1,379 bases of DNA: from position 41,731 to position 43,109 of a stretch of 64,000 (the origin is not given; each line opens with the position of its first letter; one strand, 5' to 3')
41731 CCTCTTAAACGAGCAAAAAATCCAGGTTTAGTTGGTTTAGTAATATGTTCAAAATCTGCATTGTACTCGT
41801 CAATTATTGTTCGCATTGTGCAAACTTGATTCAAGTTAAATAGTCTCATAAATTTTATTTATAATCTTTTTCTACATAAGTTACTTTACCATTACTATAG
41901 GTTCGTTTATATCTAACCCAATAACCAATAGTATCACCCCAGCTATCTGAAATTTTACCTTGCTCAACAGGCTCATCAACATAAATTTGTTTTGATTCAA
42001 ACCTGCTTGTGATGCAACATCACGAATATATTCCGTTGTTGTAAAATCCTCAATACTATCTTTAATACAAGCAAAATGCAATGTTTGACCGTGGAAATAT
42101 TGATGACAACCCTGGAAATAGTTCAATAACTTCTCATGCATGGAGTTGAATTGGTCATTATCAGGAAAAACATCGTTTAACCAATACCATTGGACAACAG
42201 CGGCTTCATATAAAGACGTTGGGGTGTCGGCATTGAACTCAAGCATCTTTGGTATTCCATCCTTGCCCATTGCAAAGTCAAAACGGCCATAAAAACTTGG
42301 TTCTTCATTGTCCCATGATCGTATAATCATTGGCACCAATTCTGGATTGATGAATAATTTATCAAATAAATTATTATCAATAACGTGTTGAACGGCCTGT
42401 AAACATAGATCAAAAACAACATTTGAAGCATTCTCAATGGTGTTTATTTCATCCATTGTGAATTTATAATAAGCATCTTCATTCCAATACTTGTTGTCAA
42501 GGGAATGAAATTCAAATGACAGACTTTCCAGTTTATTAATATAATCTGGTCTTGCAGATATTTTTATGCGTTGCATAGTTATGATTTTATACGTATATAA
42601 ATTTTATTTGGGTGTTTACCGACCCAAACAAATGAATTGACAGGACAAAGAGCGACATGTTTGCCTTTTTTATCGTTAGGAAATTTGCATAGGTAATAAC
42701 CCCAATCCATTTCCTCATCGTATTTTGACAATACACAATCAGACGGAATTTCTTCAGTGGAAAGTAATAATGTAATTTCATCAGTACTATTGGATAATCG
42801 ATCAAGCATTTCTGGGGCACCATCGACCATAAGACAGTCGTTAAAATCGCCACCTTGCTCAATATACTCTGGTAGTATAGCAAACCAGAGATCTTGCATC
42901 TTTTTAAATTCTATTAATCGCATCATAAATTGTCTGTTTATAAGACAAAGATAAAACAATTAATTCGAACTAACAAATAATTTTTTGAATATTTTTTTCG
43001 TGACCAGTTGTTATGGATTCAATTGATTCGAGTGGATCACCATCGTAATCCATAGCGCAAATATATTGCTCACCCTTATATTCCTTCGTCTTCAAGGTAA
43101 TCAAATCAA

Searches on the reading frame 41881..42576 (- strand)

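Call 4: search_protein_families(library=pfam, proteins=[window:41881-42576:-], max_evalue=0.01)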
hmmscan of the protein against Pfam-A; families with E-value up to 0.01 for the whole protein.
window:41881-42576:- (231 aa): 2 families
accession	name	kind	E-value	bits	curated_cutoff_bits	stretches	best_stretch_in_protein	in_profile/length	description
PF03738.19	GSP_synth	-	3.9e-65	220.9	29.3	1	15-199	4-191/371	Glutathionylspermidine synthase preATP-grasp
PF14286.12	DHHW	-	0.0037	17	25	1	131-192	27-88/385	DHHW protein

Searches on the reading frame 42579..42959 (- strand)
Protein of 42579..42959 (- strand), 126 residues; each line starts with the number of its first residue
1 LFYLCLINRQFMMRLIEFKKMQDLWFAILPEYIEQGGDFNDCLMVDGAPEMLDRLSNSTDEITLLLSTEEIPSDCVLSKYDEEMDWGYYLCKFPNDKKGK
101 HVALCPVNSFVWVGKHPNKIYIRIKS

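Call 4: search_protein_families(library=pfam, proteins=[window:42579-42959:-], max_evalue=0.01)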
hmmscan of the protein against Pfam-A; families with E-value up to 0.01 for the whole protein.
window:42579-42959:- (126 aa): 1 family
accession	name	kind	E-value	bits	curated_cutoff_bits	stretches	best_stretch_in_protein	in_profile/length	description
PF20475.3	DUF6717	-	6.5e-15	56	27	1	14-124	3-114/115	Family of unknown function (DUF6717)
